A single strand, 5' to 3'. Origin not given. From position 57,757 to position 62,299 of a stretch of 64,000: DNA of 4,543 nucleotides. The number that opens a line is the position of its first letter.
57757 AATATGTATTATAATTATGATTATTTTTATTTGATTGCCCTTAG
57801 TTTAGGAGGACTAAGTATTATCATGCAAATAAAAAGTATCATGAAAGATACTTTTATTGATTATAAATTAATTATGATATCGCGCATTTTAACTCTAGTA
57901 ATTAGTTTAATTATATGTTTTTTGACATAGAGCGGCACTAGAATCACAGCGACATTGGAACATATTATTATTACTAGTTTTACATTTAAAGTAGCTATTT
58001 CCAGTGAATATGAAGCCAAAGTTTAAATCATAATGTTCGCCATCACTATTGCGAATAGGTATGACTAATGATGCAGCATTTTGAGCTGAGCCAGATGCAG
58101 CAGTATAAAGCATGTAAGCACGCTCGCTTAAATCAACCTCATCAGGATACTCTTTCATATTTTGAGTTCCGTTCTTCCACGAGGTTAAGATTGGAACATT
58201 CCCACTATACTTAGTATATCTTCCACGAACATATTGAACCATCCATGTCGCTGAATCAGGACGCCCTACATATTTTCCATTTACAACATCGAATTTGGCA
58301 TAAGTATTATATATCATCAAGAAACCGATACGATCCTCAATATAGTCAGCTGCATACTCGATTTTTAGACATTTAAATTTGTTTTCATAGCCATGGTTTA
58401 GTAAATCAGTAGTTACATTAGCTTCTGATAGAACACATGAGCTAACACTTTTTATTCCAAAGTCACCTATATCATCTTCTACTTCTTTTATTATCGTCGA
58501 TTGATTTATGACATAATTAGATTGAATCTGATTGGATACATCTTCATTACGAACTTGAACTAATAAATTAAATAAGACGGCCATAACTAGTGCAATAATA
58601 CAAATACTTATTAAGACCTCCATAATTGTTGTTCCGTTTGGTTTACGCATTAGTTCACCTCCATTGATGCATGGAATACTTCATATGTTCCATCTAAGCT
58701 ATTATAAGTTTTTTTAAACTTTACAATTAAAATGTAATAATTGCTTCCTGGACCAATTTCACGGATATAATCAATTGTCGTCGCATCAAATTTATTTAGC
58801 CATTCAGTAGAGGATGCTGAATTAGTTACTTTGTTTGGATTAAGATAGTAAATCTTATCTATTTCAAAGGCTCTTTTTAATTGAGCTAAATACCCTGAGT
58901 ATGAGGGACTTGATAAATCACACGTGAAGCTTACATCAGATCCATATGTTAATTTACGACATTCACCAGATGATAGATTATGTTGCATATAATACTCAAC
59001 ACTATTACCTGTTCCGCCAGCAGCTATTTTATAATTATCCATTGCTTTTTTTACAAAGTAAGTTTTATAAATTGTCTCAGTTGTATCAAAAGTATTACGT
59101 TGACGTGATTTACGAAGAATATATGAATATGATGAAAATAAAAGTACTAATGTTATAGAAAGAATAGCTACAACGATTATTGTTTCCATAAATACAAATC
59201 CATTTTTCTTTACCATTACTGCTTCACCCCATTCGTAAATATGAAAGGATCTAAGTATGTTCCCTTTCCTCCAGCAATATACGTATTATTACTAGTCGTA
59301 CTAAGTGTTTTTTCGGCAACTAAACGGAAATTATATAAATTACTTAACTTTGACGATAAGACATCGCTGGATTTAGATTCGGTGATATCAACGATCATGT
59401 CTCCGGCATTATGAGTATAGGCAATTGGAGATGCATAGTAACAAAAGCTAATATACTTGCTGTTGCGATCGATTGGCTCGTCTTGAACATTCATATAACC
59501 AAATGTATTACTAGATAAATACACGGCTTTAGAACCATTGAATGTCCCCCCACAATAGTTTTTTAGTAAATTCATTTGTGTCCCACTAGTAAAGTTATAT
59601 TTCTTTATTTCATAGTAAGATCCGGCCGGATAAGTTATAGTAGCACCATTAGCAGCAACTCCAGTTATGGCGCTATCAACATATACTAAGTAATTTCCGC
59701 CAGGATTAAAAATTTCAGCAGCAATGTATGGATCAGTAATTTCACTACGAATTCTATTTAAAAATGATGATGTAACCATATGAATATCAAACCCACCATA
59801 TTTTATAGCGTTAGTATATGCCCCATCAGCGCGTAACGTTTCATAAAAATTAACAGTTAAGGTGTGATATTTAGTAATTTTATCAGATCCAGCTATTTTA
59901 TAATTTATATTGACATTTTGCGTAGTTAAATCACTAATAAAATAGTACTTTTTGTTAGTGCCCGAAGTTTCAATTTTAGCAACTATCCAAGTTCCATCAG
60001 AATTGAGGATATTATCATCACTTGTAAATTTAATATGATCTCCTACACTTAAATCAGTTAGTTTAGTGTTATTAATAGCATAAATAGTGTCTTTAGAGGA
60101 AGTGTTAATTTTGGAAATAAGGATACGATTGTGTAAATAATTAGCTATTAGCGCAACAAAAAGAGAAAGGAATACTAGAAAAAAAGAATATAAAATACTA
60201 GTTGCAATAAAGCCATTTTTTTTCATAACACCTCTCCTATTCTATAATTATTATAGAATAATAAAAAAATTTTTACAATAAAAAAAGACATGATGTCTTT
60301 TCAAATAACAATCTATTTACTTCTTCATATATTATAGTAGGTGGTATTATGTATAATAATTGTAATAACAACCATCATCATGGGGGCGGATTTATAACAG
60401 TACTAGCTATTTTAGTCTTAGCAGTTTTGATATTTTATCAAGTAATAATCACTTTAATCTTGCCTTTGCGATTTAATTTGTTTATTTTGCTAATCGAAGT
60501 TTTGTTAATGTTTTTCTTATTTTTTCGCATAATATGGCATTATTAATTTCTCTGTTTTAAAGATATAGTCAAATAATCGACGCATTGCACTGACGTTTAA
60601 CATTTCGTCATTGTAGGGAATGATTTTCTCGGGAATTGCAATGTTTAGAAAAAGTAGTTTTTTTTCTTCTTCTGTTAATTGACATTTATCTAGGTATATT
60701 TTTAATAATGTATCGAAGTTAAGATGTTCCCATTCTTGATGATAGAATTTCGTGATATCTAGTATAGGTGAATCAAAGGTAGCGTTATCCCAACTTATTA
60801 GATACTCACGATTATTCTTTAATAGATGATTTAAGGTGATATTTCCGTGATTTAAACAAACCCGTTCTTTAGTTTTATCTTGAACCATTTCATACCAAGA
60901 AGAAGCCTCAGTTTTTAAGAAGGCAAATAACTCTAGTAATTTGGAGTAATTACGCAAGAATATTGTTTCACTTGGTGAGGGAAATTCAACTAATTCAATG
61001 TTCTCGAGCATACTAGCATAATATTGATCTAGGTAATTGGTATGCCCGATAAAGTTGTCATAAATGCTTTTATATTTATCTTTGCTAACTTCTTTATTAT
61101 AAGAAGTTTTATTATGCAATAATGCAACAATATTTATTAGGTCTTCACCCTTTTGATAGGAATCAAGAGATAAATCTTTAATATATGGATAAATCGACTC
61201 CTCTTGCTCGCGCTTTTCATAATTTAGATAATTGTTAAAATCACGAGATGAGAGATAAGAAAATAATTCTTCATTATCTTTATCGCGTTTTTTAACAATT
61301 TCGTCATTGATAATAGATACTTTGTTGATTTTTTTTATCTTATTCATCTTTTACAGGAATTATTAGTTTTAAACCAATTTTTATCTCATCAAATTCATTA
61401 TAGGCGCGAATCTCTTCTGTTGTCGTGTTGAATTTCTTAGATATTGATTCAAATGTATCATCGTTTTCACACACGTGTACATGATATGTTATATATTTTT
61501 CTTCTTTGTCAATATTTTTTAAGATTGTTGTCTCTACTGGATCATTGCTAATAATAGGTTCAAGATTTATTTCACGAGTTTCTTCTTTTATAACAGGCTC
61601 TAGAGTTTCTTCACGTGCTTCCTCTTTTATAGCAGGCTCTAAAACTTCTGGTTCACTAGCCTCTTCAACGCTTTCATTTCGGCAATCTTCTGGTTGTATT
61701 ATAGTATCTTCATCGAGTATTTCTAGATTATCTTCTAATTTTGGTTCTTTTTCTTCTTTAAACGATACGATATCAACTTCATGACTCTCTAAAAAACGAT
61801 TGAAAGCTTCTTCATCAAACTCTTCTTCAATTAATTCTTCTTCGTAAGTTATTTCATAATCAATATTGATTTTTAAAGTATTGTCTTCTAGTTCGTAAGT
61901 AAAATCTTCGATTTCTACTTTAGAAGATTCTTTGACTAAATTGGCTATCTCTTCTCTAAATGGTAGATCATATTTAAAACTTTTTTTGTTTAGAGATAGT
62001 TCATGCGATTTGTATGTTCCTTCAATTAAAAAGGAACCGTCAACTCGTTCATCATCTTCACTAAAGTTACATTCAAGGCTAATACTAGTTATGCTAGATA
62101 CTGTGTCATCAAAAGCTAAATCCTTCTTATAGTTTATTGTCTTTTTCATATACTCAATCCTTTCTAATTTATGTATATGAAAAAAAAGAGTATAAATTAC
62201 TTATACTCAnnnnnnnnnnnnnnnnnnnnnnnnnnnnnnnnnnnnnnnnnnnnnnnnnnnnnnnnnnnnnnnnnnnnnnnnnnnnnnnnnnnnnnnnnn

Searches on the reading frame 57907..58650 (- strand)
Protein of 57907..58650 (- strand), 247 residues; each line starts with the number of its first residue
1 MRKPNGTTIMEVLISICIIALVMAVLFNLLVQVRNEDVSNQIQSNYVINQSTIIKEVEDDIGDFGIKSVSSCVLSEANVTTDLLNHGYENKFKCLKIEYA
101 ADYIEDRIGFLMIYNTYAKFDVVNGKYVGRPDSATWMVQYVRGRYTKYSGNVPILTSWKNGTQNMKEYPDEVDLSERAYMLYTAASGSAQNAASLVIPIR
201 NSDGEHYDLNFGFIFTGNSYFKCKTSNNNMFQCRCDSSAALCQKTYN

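Call 13: search_protein_families(library=pfam, max_evalue=0.00001, proteins=[window:57910-58650:-])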
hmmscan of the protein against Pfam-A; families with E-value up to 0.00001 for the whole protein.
seq(247 aa): 0 families

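Call 14: search_protein_families(library=pfam, max_evalue=0.1, proteins=[window:57907-58650:-])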
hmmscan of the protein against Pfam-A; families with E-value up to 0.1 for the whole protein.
window:57907-58650:- (247 aa): 1 family
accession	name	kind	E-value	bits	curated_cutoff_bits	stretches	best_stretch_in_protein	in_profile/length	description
PF07963.17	N_methyl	-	0.064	13.3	21.2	1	1-27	1-27/27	Prokaryotic N-terminal methylation motif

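Call 15: search_protein_families(library=ncbifam, max_evalue=0.1, proteins=[window:57907-58650:-])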
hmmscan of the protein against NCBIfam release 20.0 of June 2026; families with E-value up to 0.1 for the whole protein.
window:57907-58650:- (247 aa): 3 families
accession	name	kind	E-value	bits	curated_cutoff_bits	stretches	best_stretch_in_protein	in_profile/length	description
NF038304.1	EPS_HpsC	equivalog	0.0071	16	200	1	2-45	18-61/318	hormogonium polysaccharide secretion pseudopilin HpsC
NF041013.1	T4P_ComGE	equivalog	0.01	15.9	49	1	4-44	3-43/83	competence type IV pilus minor pilin ComGE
TIGR02599.1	TIGR02599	subfamily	0.056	12.7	256.5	1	8-35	3-30/361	Verru_Chthon cassette protein C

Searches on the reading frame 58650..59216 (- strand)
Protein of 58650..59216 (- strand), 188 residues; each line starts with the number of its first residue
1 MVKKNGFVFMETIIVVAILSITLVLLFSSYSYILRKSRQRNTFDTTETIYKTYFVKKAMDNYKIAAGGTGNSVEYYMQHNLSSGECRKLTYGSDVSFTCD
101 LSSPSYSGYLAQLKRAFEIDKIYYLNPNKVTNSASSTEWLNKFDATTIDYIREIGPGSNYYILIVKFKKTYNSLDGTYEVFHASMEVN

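Call 13: search_protein_families(library=pfam, max_evalue=0.00001, proteins=[window:58653-59216:-])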
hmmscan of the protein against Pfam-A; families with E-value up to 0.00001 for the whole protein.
seq(188 aa): 0 families

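Call 14: search_protein_families(library=pfam, max_evalue=0.1, proteins=[window:58650-59216:-])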
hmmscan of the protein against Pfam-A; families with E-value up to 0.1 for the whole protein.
window:58650-59216:- (188 aa): 2 families
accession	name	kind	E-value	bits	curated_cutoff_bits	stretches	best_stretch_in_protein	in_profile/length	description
PF04932.20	Wzy_C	-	0.057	13.6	31.7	1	7-79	40-118/149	O-Antigen ligase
PF05756.17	S-antigen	-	0.083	13.6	27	1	17-64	3-51/83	S-antigen protein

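Call 15: search_protein_families(library=ncbifam, max_evalue=0.1, proteins=[window:58650-59216:-])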
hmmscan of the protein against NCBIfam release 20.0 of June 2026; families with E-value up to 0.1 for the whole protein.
window:58650-59216:- (188 aa): 5 families
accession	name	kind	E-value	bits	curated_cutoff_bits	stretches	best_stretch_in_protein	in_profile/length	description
NF041013.1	T4P_ComGE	equivalog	0.00083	19.4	49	1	3-41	2-40/83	competence type IV pilus minor pilin ComGE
NF007862.0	PRK10574.1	equivalog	0.0076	16.4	138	1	1-52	1-51/145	prepilin peptidase-dependent pilin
NF040982.1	ComGD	equivalog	0.036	14.5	70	0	4-50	1-47/139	competence type IV pilus minor pilin ComGD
TIGR02532.1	IV_pilin_GFxxxE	domain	0.052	13.4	16.3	1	5-26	2-23/24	prepilin-type N-terminal cleavage/methylation domain-containing protein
NF041002.1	pilin_ComGF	equivalog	0.075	13.2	80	0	5-47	2-44/139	competence type IV pilus minor pilin ComGF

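Call 55: find_homologous_proteins(query=window:58650-59216:-, max_evalue=0.001)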
Query window:58650-59216:- (188 aa): 88 proteins with E <= 0.001 among 156 candidates.
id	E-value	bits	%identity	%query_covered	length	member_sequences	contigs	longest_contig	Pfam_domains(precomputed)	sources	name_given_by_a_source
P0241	7.5e-118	409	99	100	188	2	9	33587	-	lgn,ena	-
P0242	1.4e-75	271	68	100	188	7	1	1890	-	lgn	-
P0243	3.7e-74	267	65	99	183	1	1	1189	-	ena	-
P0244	5.3e-74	266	67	100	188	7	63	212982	-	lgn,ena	-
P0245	1.9e-72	261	68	100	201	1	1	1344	-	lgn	-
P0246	1.4e-71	258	64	100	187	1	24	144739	-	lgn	-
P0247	1.5e-71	258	63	99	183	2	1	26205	-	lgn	-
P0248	1.4e-70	255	64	99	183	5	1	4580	-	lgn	-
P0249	2.6e-70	254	64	100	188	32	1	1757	-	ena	-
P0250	2.6e-70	254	62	99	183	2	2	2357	-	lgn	-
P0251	4.1e-70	253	63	99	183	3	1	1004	-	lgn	-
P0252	4.4e-70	253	65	100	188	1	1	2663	-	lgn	-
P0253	7.6e-70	253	64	100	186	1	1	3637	-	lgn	-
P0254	3.1e-69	251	63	99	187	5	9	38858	-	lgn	-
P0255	1.5e-68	248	64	99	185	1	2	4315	-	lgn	-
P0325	5.9e-32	129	41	100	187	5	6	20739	-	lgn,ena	-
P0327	3.9e-24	104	41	90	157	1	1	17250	-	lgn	-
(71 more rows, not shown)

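Call 58: search_solved_structures(query=A3, max_evalue=1)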
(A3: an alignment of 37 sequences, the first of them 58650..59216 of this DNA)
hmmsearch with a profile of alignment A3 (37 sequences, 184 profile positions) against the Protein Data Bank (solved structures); distinct sequences matched with E-value up to 1: 1.
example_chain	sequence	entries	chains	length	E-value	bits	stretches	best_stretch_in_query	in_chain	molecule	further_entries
9egp_A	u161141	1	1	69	0.46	13.9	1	1-54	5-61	Geopilin domain 1 protein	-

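Call 59: find_encoding_contigs(protein=P0325, flank=10000, max_places=2)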
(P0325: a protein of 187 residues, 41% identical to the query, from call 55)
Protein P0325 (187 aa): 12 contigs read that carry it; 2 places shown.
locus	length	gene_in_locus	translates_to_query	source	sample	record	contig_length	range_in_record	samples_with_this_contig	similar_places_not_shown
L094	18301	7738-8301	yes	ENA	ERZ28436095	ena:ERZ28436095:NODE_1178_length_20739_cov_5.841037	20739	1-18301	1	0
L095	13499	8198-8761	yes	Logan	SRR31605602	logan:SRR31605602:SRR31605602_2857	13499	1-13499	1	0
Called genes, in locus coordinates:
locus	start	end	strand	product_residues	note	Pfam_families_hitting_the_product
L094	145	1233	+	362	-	PF01743:PolyA_pol, PF12627:PolyA_pol_RNAbd, PF13735:tRNA_NucTran2_2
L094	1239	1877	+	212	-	PF07261:DnaB_2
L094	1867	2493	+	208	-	PF00730:HhH-GPD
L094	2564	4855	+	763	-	PF02190:LON_substr_bdg, PF00004:AAA, PF07724:AAA_2 (faint), PF07728:AAA_5, PF13401:AAA_22 (weak), PF22667:Lon_lid, PF05362:Lon_C, PF13541:ChlI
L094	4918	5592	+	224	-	PF01476:LysM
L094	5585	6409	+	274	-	-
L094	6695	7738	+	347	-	-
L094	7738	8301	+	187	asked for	-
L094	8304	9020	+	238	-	-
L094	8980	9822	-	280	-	-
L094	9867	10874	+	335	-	PF13180:PDZ_2, PF17820:PDZ_6 (faint), PF05362:Lon_C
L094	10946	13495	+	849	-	PF01624:MutS_I, PF05192:MutS_III, PF05190:MutS_IV, PF00488:MutS_V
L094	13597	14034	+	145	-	PF05036:SPOR (faint)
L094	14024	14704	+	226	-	PF20582:UPF0758_N, PF04002:RadC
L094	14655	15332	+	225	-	PF04085:MreC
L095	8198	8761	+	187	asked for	-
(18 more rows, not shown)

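Call 60: find_encoding_contigs(protein=P0327, flank=10000, max_places=1)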
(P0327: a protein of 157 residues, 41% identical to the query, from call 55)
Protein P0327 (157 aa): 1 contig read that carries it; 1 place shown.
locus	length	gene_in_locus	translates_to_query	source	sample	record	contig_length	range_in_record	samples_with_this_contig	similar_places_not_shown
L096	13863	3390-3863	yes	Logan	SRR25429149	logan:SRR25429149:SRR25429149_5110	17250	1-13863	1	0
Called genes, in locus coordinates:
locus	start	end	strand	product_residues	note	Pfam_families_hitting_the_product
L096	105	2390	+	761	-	PF02190:LON_substr_bdg, PF07724:AAA_2 (faint), PF00004:AAA, PF07728:AAA_5, PF22667:Lon_lid, PF05362:Lon_C, PF13541:ChlI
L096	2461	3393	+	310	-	-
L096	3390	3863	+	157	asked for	-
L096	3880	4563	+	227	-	-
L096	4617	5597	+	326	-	PF13180:PDZ_2 (weak), PF05362:Lon_C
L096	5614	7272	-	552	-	PF04203:Sortase (weak)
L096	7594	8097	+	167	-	-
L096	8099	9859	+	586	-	PF07973:tRNA_SAD, PF00587:tRNA-synt_2b, PF03129:HGTP_anticodon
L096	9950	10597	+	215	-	-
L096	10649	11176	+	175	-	-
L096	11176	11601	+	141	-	-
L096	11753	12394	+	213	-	PF01381:HTH_3, PF12844:HTH_19, PF13443:HTH_26 (faint), PF13560:HTH_31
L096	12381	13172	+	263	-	PF24040:DUF7349 (faint), PF13349:DUF4097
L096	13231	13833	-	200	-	PF00163:Ribosomal_S4, PF01479:S4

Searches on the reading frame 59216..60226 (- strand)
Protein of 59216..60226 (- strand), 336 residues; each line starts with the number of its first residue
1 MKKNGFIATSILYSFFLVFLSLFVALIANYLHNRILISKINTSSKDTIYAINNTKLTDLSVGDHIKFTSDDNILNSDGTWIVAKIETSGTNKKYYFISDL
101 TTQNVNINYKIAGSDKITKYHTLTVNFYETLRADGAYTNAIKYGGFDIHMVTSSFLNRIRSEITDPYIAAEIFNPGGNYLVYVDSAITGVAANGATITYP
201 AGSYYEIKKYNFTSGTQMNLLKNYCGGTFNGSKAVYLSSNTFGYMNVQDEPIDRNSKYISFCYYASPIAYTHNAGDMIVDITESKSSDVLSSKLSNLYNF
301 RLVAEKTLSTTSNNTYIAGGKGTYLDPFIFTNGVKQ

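Call 13: search_protein_families(library=pfam, max_evalue=0.00001, proteins=[window:59219-60226:-])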
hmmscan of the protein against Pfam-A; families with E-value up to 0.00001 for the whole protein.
seq(336 aa): 0 families

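Call 14: search_protein_families(library=pfam, max_evalue=0.1, proteins=[window:59216-60226:-])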
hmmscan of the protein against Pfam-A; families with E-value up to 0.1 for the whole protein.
window:59216-60226:- (336 aa): 2 families
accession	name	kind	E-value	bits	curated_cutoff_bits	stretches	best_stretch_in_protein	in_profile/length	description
PF02728.21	Cu_amine_oxidN3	-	0.052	14.3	22.6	1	208-275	12-75/100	Copper amine oxidase, N3 domain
PF13049.11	DUF3910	-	0.062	14.1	37.8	0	81-168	3-93/95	Protein of unknown function (DUF3910)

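Call 15: search_protein_families(library=ncbifam, max_evalue=0.1, proteins=[window:59216-60226:-])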
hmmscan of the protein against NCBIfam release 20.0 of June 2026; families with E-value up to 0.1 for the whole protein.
window:59216-60226:- (336 aa): 1 family
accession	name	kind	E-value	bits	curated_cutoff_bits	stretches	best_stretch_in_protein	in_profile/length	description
NF045993.1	MAG0130_MAG3770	subfamily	0.003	17.5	85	1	4-50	49-95/140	MAG0130/MAG3770 family membrane protein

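Call 33: find_encoding_contigs(protein=window:59216-60226:-, flank=10000, max_places=3)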
Protein window:59216-60226:- (336 aa): 9 contigs read that carry it; 3 places shown.
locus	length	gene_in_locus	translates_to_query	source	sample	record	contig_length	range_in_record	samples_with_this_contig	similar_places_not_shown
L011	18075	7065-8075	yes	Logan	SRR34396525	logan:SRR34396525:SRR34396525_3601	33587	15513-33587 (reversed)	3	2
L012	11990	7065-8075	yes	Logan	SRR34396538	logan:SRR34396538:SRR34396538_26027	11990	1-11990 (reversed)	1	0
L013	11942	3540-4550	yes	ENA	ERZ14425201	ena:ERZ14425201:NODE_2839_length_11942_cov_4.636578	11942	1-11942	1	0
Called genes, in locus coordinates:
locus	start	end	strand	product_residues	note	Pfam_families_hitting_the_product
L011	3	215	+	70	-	?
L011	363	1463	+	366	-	PF01743:PolyA_pol, PF12627:PolyA_pol_RNAbd (weak), PF13735:tRNA_NucTran2_2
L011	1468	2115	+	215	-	PF07261:DnaB_2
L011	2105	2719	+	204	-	PF00730:HhH-GPD, PF00633:HHH (weak)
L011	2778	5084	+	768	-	PF02190:LON_substr_bdg, PF00004:AAA, PF07724:AAA_2 (faint), PF07728:AAA_5 (weak), PF22667:Lon_lid, PF05362:Lon_C, PF13541:ChlI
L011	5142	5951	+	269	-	PF01476:LysM (weak)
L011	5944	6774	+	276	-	-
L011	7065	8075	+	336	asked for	-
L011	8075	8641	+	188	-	-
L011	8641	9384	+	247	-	-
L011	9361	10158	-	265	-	-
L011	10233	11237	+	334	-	PF13180:PDZ_2, PF05362:Lon_C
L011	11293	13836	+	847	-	PF01624:MutS_I, PF05192:MutS_III, PF05190:MutS_IV, PF00488:MutS_V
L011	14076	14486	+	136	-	-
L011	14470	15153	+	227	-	PF20582:UPF0758_N, PF04002:RadC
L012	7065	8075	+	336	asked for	-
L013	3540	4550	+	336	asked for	-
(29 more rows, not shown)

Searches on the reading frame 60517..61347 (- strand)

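Call 13: search_protein_families(library=pfam, max_evalue=0.00001, proteins=[window:60520-61347:-])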
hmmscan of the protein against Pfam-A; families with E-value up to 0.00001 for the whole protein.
seq(276 aa): 0 families

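Call 14: search_protein_families(library=pfam, max_evalue=0.1, proteins=[window:60517-61347:-])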
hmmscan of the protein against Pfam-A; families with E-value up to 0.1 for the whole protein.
window:60517-61347:- (276 aa): 2 families
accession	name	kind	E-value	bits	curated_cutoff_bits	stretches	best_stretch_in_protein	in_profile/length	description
PF12588.13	PSDC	-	0.049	14.2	23.4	0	98-158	9-69/138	Phophatidylserine decarboxylase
PF13259.11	clamp_Gag1-like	-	0.075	13.8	22.8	0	59-106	70-117/141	Gag1-like, clamp domain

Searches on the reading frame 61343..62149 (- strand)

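Call 13: search_protein_families(library=pfam, max_evalue=0.00001, proteins=[window:61343-62149:-])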
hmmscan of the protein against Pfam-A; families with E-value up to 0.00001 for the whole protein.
seq(269 aa): 1 family
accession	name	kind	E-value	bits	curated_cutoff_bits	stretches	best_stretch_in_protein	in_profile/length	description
PF01476.26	LysM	-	2.1e-06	28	20.9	1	229-265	5-43/43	LysM domain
